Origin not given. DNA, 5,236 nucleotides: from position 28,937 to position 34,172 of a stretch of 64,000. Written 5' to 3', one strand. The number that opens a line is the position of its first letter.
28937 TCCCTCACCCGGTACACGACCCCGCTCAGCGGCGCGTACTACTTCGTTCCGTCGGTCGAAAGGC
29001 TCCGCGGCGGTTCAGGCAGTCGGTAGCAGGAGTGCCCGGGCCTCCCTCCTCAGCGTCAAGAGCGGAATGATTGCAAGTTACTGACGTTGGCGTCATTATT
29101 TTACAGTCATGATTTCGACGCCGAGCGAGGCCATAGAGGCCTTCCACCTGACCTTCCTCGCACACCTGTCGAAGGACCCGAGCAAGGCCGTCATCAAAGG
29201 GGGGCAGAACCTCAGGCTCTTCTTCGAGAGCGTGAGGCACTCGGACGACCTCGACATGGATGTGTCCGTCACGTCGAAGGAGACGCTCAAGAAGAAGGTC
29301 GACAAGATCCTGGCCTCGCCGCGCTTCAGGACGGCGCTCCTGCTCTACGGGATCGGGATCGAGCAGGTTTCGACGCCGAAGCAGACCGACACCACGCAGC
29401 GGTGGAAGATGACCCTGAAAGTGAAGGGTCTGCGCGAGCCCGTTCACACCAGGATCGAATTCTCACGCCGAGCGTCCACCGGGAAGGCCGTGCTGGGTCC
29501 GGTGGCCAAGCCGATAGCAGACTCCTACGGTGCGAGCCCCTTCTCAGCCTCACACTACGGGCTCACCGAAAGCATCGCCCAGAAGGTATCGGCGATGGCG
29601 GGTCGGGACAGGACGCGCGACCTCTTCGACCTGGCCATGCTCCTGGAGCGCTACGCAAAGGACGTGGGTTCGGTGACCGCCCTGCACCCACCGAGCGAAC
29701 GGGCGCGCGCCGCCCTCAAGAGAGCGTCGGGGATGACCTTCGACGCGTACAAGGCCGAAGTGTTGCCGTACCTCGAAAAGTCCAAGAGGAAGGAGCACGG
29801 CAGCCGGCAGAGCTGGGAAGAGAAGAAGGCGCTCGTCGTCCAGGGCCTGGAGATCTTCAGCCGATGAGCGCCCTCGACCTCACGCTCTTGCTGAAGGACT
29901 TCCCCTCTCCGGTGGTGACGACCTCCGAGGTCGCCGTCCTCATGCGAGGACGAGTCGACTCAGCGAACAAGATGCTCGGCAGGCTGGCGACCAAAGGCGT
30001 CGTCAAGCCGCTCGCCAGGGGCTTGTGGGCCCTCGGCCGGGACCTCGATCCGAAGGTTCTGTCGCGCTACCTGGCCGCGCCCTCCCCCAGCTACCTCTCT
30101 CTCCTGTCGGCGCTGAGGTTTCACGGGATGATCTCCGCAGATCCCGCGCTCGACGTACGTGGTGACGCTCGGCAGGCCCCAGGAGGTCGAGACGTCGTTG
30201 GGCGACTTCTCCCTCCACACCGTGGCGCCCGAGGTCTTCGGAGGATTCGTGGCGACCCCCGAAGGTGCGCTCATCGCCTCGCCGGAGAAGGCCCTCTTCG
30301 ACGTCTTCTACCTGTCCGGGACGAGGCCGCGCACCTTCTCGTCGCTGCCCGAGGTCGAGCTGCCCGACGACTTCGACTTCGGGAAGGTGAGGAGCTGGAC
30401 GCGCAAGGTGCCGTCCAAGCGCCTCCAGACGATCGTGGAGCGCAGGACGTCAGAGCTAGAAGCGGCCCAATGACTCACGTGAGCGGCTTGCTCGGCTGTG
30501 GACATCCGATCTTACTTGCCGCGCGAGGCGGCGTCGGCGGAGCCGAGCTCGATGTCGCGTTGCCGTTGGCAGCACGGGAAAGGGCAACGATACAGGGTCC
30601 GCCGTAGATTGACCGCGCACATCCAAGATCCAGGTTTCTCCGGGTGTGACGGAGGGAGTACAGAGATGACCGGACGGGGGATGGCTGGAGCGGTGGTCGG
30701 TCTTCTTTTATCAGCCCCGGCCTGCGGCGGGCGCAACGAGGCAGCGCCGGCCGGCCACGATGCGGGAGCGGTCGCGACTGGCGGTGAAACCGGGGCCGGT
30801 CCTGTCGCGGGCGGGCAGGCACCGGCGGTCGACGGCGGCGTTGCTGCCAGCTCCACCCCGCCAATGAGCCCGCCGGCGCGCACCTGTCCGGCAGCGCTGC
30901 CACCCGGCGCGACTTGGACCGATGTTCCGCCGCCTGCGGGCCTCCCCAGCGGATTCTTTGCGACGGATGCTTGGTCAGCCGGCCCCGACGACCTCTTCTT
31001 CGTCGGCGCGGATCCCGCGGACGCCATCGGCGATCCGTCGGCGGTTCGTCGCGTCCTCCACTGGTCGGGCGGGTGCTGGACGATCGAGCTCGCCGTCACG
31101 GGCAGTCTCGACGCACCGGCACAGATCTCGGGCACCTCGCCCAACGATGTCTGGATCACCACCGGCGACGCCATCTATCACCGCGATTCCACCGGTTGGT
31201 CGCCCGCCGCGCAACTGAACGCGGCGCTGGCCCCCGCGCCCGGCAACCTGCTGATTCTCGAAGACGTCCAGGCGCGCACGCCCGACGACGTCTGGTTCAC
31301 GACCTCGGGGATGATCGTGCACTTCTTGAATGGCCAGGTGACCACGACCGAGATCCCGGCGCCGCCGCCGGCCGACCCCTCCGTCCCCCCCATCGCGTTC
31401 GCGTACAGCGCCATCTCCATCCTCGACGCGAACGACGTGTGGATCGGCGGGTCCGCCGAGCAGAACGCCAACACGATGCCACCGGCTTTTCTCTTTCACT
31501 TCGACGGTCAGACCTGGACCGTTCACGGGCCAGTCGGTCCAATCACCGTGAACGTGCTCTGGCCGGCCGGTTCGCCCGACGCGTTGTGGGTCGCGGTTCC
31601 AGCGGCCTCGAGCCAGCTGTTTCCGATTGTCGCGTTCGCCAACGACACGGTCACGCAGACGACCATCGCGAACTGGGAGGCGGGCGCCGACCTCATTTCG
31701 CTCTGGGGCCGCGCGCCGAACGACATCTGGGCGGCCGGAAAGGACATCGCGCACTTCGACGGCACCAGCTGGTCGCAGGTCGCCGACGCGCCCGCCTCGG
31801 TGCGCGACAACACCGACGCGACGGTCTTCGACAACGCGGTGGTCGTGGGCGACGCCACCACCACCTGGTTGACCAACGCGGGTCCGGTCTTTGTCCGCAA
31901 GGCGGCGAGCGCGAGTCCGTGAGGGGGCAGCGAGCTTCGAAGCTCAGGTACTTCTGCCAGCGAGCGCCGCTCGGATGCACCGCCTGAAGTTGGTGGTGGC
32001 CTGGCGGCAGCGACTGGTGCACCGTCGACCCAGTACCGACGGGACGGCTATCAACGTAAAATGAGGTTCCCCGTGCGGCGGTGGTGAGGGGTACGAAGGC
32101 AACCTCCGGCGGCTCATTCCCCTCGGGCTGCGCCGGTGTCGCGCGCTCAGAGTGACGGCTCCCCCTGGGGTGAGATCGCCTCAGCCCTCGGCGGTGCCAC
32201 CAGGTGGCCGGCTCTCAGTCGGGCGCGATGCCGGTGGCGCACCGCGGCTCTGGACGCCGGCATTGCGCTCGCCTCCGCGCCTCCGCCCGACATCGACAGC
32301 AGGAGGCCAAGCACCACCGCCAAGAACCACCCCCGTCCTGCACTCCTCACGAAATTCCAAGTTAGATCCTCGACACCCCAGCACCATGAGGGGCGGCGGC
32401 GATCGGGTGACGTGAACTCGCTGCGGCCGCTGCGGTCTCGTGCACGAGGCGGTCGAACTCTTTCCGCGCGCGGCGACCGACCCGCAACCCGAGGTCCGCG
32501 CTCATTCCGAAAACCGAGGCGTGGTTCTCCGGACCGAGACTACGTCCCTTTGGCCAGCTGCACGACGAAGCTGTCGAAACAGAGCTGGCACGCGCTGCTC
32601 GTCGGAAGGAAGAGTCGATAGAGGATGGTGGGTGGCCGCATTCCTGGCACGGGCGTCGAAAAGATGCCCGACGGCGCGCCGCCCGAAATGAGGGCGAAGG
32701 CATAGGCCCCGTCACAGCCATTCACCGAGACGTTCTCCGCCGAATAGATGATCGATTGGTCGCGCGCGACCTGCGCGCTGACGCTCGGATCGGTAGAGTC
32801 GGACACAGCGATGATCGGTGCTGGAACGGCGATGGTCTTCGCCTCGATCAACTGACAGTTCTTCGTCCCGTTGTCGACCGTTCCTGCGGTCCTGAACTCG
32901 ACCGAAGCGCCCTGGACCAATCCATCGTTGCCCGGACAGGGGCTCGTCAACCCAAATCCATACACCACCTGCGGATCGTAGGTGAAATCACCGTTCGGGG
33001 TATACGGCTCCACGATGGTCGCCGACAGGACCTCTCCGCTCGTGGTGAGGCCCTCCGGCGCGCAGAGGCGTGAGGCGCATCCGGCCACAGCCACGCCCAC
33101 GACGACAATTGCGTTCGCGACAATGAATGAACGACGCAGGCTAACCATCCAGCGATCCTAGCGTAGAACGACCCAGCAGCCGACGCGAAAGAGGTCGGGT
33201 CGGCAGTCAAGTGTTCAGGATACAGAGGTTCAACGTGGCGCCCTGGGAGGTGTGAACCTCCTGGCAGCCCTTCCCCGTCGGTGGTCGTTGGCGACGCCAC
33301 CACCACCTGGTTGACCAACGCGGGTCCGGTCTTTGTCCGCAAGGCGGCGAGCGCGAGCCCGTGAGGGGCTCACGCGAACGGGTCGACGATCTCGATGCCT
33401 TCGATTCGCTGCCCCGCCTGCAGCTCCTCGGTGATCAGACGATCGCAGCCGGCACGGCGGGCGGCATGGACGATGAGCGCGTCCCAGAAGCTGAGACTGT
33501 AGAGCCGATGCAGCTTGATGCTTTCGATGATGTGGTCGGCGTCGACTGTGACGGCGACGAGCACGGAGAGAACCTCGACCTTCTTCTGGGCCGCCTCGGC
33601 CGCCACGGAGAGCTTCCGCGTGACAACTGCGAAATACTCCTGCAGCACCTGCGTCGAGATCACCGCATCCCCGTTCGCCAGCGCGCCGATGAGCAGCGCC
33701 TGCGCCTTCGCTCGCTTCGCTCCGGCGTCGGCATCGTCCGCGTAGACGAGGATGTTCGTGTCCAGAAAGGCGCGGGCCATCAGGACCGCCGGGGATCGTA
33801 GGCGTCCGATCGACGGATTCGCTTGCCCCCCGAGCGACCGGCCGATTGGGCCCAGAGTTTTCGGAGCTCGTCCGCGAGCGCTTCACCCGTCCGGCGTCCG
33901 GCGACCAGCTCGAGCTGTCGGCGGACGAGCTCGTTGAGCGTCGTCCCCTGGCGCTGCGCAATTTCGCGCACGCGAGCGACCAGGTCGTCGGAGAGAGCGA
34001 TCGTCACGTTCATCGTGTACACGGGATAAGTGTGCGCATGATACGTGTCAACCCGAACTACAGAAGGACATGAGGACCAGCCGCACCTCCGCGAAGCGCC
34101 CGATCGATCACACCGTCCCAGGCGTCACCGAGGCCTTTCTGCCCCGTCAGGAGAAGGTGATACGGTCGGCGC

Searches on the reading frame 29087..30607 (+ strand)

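Call 65: search_protein_families(library=pfam, proteins=[window:29087-30607:+], max_evalue=0.0001)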
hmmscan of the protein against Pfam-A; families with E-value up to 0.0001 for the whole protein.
window:29087-30607:+ (506 aa): 0 families

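Call 91: search_protein_families(library=padloc, proteins=[window:29087-30607:+], max_evalue=0.001)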
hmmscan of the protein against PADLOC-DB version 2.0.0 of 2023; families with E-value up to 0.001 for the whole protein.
window:29087-30607:+ (506 aa): 4 families
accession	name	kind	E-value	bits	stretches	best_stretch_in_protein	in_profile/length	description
PDLC02267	AbiEi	-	1.7e-08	32.2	1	268-350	12-92/252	AbiEi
PDLC02230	AbiEi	-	1.1e-07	29.8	1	289-349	15-73/192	AbiEi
PDLC02241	AbiEi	-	2.5e-07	28.7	1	268-350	6-85/199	AbiEi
PDLC02240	AbiEi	-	0.00049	17.7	1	260-349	1-93/216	AbiEi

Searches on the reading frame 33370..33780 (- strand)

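Call 88: search_protein_families(library=pfam, proteins=[window:33370-33780:-], max_evalue=0.001)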
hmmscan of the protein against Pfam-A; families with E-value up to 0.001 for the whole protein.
window:33370-33780:- (136 aa): 2 families
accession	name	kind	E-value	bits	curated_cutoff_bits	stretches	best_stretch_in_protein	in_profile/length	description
PF01850.27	PIN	-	1.9e-11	45.1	23.6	1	5-117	2-109/120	PIN domain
PF13470.12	PIN_3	-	1.8e-05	25.9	27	1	3-118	1-112/115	PIN domain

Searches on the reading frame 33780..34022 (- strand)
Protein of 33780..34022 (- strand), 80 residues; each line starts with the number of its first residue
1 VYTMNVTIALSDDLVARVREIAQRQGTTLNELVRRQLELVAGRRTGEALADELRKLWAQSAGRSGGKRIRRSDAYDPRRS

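Call 88: search_protein_families(library=pfam, proteins=[window:33780-34022:-], max_evalue=0.001)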
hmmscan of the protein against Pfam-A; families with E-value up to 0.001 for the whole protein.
window:33780-34022:- (80 aa): 1 family
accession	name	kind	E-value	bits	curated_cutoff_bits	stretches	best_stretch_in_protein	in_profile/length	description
PF01402.27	RHH_1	-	2.9e-06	27.4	20.5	1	6-37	2-33/39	Ribbon-helix-helix protein, copG family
